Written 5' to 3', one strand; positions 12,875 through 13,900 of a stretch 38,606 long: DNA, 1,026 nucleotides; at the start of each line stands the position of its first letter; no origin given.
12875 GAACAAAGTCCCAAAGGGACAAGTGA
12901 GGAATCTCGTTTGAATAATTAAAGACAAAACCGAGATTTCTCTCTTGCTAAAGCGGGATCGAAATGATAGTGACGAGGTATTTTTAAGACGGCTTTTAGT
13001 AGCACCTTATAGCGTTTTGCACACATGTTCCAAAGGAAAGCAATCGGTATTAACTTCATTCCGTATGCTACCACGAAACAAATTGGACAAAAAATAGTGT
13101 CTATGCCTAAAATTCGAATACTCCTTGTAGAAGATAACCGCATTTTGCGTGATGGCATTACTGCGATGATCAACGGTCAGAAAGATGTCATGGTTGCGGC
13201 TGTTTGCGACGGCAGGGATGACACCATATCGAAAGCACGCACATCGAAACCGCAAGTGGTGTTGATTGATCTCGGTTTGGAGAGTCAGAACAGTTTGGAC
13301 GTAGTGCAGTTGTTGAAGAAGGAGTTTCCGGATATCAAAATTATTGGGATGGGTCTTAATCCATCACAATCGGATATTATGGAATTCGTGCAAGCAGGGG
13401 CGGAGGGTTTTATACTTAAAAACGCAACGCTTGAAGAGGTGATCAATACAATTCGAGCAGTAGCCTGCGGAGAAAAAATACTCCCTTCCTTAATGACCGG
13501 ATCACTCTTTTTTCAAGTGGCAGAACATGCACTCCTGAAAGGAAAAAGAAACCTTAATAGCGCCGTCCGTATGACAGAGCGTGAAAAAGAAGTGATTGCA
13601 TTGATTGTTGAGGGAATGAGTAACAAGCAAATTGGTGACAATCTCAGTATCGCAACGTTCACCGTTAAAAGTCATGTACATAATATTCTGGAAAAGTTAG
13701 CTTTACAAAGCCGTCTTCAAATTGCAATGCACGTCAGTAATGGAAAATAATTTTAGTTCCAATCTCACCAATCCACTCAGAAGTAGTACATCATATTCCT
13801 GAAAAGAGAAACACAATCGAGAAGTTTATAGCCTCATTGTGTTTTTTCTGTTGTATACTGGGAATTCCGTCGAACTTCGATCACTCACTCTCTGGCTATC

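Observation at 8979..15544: Four copies of a bipartite about 80-nt non-coding element: conserved box1 (17 nt), a free 12-nt spacer, conserved box2 (19 nt)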

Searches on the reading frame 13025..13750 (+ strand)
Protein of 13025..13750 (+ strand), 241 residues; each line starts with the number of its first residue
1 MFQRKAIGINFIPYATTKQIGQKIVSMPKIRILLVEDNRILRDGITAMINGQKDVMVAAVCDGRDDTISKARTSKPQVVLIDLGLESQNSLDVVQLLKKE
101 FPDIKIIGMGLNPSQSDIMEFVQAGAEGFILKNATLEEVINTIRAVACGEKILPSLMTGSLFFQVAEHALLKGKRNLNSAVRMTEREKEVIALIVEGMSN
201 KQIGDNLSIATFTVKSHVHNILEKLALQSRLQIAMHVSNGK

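Call 7: search_protein_families(library=pfam, proteins=[window:13025-13750:+], max_evalue=0.01)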
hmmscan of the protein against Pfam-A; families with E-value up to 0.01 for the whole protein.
window:13025-13750:+ (241 aa): 4 families
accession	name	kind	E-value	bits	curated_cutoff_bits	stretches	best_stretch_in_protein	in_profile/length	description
PF00196.25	GerE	-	2.1e-17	62.9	23.5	1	183-236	3-56/57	Bacterial regulatory proteins, luxR family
PF00072.30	Response_reg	-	4.7e-17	62.6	30.2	1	32-143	1-110/111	Response regulator receiver domain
PF04545.22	Sigma70_r4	-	7.1e-06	25.9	24.1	1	182-225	4-48/50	Sigma-70, region 4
PF08281.18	Sigma70_r4_2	-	1.3e-05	25.2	25.7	1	182-225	10-54/54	Sigma-70, region 4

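Call 29: find_homologous_proteins(query=window:13025-13750:+, max_evalue=1e-20)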
Query window:13025-13750:+ (241 aa): 3587 proteins with E <= 1e-20 among 4078 candidates; the best 120 are listed.
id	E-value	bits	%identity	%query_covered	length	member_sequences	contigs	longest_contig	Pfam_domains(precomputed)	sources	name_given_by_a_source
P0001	9.5e-124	429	96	89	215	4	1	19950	PF00196.26,PF04545.23,PF08281.19,PF00072.31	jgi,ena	jgi:DNA-binding NarL/FixJ family response regulator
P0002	1.6e-116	405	90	90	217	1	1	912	PF00196.26,PF04545.23,PF08281.19,PF00072.31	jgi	-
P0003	1.7e-114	399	83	95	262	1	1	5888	PF00196.26,PF04545.23,PF08281.19,PF00072.31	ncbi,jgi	jgi:DNA-binding NarL/FixJ family response regulator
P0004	1.3e-113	396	89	89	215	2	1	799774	PF00196.26,PF04545.23,PF08281.19,PF00072.31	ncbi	ncbi:MAG: response regulator transcription factor [Bacteroidota bacterium]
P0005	1.7e-112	392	88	89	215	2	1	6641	PF00196.26,PF08281.19,PF00072.31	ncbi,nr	ncbi:MAG: response regulator transcription factor [Bacteroidota bacterium]|nr:response regulator tra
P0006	1.1e-107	376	84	89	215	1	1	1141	PF00196.26,PF04545.23,PF08281.19,PF00072.31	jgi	jgi:DNA-binding NarL/FixJ family response regulator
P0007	2.9e-107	375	80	93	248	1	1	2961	PF00196.26,PF08281.19,PF00072.31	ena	-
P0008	3.4e-106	372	78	95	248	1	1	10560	PF00196.26,PF04545.23,PF08281.19,PF00072.31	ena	-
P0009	2.3e-103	362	82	87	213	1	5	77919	PF00196.26,PF04545.23,PF08281.19,PF00072.31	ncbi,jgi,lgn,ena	-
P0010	3.5e-103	362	76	94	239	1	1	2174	PF00196.26,PF04545.23,PF08281.19,PF00072.31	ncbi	-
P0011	4.3e-103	361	75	100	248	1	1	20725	PF00196.26,PF08281.19,PF00072.31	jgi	jgi:DNA-binding NarL/FixJ family response regulator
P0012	6.2e-103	361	79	91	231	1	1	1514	PF00196.26,PF08281.19,PF00072.31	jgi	jgi:DNA-binding NarL/FixJ family response regulator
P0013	1.0e-102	360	81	89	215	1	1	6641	PF00196.26,PF08281.19,PF00072.31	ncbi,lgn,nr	ncbi:MAG: response regulator transcription factor [Bacteroidota bacterium]|nr:response regulator tra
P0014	1.9e-102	359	76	94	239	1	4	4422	PF00196.26,PF08281.19,PF00072.31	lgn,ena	-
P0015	4.4e-102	358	80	88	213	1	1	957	PF00196.26,PF04545.23,PF08281.19,PF00072.31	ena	-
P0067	3.4e-94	332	75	88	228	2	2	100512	PF00196.26,PF08281.19,PF00072.31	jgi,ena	jgi:DNA-binding NarL/FixJ family response regulator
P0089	5.6e-93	328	73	87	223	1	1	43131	PF00196.26,PF08281.19,PF00072.31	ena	-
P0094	1.3e-92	327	74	86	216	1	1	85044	PF00196.26,PF08281.19,PF00072.31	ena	-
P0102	3.6e-92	326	71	89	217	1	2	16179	PF00196.26,PF08281.19,PF00072.31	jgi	jgi:DNA-binding NarL/FixJ family response regulator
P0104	4.2e-92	325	76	86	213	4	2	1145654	PF00196.26,PF08281.19,PF00072.31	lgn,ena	-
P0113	8.9e-92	324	72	89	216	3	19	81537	PF00196.26,PF04545.23,PF08281.19,PF00072.31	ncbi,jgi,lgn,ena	-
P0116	1.3e-91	324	69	93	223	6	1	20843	PF00196.26,PF08281.19,PF00072.31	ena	-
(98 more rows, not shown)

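Call 30: find_encoding_contigs(protein=P0104, flank=7000, max_places=2)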
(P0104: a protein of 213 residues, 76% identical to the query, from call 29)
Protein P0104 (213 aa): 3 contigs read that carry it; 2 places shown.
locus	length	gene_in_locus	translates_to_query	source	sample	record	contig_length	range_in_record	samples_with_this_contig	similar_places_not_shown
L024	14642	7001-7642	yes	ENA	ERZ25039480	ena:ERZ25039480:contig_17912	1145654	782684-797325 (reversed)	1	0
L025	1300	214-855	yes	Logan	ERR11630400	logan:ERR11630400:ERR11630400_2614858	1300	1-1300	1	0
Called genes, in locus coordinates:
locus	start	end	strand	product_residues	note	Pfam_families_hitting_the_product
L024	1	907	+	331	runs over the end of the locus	PF03781:FGE-sulfatase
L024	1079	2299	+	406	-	-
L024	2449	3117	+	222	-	-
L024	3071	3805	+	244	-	-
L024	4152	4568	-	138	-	PF00072:Response_reg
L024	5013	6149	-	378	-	-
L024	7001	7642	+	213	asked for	PF00072:Response_reg, PF08281:Sigma70_r4_2, PF00196:GerE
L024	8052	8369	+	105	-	-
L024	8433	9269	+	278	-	PF11999:Ice_binding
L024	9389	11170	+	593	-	PF18962:Por_Secre_tail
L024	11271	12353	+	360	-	PF11999:Ice_binding, PF18962:Por_Secre_tail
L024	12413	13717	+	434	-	PF11999:Ice_binding, PF18962:Por_Secre_tail (weak)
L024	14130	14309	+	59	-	PF05532:CsbD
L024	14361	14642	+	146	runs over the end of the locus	-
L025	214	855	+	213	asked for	PF00072:Response_reg, PF08281:Sigma70_r4_2, PF00196:GerE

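Call 31: find_encoding_contigs(protein=P0067, flank=7000, max_places=2)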
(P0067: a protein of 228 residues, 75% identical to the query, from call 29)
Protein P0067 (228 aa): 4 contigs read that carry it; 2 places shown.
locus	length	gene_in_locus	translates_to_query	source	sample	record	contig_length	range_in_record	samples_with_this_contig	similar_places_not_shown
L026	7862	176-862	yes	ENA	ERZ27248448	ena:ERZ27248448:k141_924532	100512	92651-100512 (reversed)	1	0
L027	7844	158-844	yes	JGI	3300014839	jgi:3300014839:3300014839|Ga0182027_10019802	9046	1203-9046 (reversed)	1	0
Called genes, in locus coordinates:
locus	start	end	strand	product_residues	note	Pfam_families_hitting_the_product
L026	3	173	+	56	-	?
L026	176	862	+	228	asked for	PF00072:Response_reg, PF00196:GerE, PF08281:Sigma70_r4_2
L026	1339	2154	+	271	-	PF13860:FlgD_ig (faint), PF18962:Por_Secre_tail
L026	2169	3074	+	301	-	PF03781:FGE-sulfatase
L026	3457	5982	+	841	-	PF18962:Por_Secre_tail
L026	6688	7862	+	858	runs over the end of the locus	PF07581:Glug (faint), PF13385:Laminin_G_3, PF02210:Laminin_G_2, PF18962:Por_Secre_tail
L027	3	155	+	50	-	?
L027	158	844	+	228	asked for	PF00072:Response_reg, PF00196:GerE, PF08281:Sigma70_r4_2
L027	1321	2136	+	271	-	PF13860:FlgD_ig (faint), PF18962:Por_Secre_tail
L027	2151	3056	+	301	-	PF03781:FGE-sulfatase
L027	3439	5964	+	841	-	PF18962:Por_Secre_tail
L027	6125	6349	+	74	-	-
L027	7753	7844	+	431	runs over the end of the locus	?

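Call 32: find_encoding_contigs(protein=P0116, flank=7000, max_places=2)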
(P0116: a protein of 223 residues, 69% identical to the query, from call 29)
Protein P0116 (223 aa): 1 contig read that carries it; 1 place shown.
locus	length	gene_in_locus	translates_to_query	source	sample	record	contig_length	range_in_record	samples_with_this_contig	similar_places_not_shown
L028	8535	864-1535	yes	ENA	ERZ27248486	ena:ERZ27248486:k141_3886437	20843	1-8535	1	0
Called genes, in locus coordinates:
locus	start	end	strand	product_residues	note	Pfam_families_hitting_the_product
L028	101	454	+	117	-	PF07689:KaiB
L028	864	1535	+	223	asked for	PF00072:Response_reg, PF00196:GerE, PF08281:Sigma70_r4_2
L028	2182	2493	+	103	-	-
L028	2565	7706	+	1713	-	PF13205:Big_5, PF06596:PsbX (faint), PF13205:Big_5, PF09479:Flg_new (faint), PF18998:Flg_new_2, PF11999:Ice_binding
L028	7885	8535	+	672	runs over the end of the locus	PF13568:OMP_b-brl_2 (weak), PF00691:OmpA (faint)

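Call 48: search_protein_families(library=pfam, proteins=[L024:8052-8369:+, L028:2182-2493:+, L026:1339-2154:+], max_evalue=0.01)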
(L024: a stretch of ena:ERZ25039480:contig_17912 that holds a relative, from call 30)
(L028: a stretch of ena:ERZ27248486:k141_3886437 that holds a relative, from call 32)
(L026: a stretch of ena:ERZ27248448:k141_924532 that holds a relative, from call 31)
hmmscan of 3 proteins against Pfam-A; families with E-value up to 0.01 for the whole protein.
L024:8052-8369:+ (105 aa): 2 families
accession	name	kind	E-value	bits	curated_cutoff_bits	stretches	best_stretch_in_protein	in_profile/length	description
PF05532.17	CsbD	-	3.1e-13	49.8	40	1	4-55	1-52/53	CsbD-like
PF25566.1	RIMB1_N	-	0.0039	17.5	28.5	0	56-100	34-78/129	RIMB1-like, N-terminal domain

L028:2182-2493:+ (103 aa): 2 families
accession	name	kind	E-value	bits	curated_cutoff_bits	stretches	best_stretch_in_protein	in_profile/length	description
PF05532.17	CsbD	-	4.9e-14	52.4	40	1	4-55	1-52/53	CsbD-like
PF05402.18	PqqD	-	0.0052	17.5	23.4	1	36-67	32-63/67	Coenzyme PQQ synthesis protein D (PqqD)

L026:1339-2154:+ (271 aa): 3 families
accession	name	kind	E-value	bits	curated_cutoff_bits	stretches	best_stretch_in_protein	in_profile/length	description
PF18962.6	Por_Secre_tail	-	1.8e-10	41.4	27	1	193-269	2-75/75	Secretion system C-terminal sorting domain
PF13860.13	FlgD_ig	-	3.2e-06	27.5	27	1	211-258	23-75/79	FlgD Ig-like domain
PF22352.2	K319L-like_PKD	-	0.0032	17.9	27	0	110-172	15-77/84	K319L-like, PKD domain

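Call 53: search_solved_structures(query=window:13103-13750:+, max_evalue=1e-10)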
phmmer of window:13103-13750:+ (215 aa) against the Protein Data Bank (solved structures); distinct sequences matched with E-value up to 1e-10: 9.
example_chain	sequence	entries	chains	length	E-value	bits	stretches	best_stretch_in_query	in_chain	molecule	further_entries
5hev_A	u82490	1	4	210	5.9e-30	107.6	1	4-211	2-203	Response regulator protein VraR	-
1a04_A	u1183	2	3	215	1.1e-26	96.9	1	5-211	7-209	NITRATE/NITRITE RESPONSE REGULATOR PROTEIN NARL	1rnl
7ve6_A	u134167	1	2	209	1.9e-26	96.1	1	4-210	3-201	Response regulator protein VraR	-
4gvp_A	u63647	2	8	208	2.2e-26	95.9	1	4-210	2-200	Response regulator protein vraR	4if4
3c3w_A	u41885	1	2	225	1.9e-21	79.8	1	4-211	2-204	TWO COMPONENT TRANSCRIPTIONAL REGULATORY PROTEIN DEVR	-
4ldz_A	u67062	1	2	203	8e-19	71.3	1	4-207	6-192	Transcriptional regulatory protein DesR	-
4zmr_A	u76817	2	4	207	1.6e-13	53.9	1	4-208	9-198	Response regulator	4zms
4hye_A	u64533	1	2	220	2.2e-13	53.5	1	4-208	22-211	Response regulator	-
4yn8_A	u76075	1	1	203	3.8e-13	52.7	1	3-205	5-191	Response regulator ChrA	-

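Call 63: find_encoding_contigs(protein=P0094, flank=4000, max_places=1)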
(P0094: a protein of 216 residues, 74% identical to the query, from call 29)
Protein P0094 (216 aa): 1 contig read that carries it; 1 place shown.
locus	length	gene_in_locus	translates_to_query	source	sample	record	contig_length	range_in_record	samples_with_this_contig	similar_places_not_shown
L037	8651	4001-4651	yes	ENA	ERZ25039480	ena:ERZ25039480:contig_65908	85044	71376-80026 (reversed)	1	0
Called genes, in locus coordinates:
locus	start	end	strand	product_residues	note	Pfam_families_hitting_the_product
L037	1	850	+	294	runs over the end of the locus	PF12704:MacB_PCD (weak)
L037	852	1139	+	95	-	-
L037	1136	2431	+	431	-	PF02687:FtsX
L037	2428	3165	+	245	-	PF17131:TP_0789-like, PF03888:MucB_RseB (faint)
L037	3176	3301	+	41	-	-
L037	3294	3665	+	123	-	-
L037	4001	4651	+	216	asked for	PF00072:Response_reg, PF00196:GerE, PF08281:Sigma70_r4_2 (weak)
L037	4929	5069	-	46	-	-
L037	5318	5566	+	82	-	-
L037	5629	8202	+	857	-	PF13205:Big_5, PF16656:Pur_ac_phosph_N (faint), PF05506:PLipase_C_C (faint), PF25788:Ig_Rha78A_N (faint), PF00041:fn3, PF11999:Ice_binding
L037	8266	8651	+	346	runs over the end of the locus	PF13568:OMP_b-brl_2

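Call 64: find_encoding_contigs(protein=P0113, flank=4000, max_places=1)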
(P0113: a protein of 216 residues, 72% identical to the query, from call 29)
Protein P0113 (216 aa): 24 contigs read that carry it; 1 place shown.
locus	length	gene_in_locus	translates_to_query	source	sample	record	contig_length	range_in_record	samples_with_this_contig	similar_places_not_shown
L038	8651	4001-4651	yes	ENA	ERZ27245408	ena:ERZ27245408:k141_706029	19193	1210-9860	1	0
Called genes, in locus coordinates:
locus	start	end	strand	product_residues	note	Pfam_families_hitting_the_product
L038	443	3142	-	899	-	PF08448:PAS_4, PF08448:PAS_4, PF00989:PAS, PF13426:PAS_9, PF00989:PAS, PF13426:PAS_9, PF02518:HATPase_c, PF00072:Response_reg, +7 more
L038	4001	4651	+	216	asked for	PF00072:Response_reg, PF04545:Sigma70_r4 (faint), PF00196:GerE, PF08281:Sigma70_r4_2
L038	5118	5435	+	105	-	-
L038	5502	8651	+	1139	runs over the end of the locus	PF13205:Big_5, PF16655:PhoD_N (faint), PF16656:Pur_ac_phosph_N (faint), PF16893:fn3_2 (faint), PF24489:Ig_J_second (faint), PF25059:FN3_DSCAM-DSCAML_C (faint), PF00041:fn3 (weak), PF11999:Ice_binding, +1 more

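Call 65: find_encoding_contigs(protein=P0089, flank=4000, max_places=1)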
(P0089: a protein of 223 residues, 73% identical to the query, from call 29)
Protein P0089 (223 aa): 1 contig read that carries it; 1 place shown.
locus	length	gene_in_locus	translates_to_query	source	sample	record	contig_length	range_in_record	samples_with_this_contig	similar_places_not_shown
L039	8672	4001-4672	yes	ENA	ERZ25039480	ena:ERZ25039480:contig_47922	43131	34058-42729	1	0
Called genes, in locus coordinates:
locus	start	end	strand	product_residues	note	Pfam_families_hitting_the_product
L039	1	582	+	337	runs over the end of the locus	PF05226:CHASE2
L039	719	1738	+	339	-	PF00211:Guanylate_cyc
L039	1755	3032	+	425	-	PF08239:SH3_3 (faint), PF01435:Peptidase_M48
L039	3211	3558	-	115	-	-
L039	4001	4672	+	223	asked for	PF00072:Response_reg, PF00196:GerE, PF08281:Sigma70_r4_2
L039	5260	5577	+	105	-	-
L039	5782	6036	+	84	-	PF00274:Glycolytic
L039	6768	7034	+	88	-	-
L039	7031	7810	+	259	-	-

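Call 66: find_encoding_contigs(protein=P0102, flank=4000, max_places=1)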
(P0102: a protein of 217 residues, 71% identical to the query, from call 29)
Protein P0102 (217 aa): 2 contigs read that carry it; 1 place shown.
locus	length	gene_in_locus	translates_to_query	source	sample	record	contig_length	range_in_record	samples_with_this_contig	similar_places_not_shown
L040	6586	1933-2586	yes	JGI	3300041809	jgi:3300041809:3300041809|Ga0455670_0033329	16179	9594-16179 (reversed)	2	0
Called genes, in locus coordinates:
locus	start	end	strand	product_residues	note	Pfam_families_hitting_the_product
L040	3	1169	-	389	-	?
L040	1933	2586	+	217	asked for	PF00072:Response_reg, PF00196:GerE, PF08281:Sigma70_r4_2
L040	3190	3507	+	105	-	-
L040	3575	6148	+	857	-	PF13205:Big_5, PF16656:Pur_ac_phosph_N (faint), PF25788:Ig_Rha78A_N (faint), PF00041:fn3, PF11999:Ice_binding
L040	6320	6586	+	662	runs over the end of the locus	PF13568:OMP_b-brl_2 (weak), PF00691:OmpA (weak)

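Call 73: search_solved_structures(query=window:13103-13750:+, max_evalue=1e-18, show_alignments=2)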
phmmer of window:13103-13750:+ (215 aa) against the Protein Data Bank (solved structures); distinct sequences matched with E-value up to 1e-18: 6.
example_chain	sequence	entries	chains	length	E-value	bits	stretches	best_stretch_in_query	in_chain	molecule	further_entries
5hev_A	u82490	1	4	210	5.9e-30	107.6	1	4-211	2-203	Response regulator protein VraR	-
1a04_A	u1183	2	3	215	1.1e-26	96.9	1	5-211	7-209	NITRATE/NITRITE RESPONSE REGULATOR PROTEIN NARL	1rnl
7ve6_A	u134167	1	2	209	1.9e-26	96.1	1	4-210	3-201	Response regulator protein VraR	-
4gvp_A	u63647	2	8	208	2.2e-26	95.9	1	4-210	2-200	Response regulator protein vraR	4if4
3c3w_A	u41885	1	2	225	1.9e-21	79.8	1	4-211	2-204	TWO COMPONENT TRANSCRIPTIONAL REGULATORY PROTEIN DEVR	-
4ldz_A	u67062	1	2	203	8e-19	71.3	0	4-207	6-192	Transcriptional regulatory protein DesR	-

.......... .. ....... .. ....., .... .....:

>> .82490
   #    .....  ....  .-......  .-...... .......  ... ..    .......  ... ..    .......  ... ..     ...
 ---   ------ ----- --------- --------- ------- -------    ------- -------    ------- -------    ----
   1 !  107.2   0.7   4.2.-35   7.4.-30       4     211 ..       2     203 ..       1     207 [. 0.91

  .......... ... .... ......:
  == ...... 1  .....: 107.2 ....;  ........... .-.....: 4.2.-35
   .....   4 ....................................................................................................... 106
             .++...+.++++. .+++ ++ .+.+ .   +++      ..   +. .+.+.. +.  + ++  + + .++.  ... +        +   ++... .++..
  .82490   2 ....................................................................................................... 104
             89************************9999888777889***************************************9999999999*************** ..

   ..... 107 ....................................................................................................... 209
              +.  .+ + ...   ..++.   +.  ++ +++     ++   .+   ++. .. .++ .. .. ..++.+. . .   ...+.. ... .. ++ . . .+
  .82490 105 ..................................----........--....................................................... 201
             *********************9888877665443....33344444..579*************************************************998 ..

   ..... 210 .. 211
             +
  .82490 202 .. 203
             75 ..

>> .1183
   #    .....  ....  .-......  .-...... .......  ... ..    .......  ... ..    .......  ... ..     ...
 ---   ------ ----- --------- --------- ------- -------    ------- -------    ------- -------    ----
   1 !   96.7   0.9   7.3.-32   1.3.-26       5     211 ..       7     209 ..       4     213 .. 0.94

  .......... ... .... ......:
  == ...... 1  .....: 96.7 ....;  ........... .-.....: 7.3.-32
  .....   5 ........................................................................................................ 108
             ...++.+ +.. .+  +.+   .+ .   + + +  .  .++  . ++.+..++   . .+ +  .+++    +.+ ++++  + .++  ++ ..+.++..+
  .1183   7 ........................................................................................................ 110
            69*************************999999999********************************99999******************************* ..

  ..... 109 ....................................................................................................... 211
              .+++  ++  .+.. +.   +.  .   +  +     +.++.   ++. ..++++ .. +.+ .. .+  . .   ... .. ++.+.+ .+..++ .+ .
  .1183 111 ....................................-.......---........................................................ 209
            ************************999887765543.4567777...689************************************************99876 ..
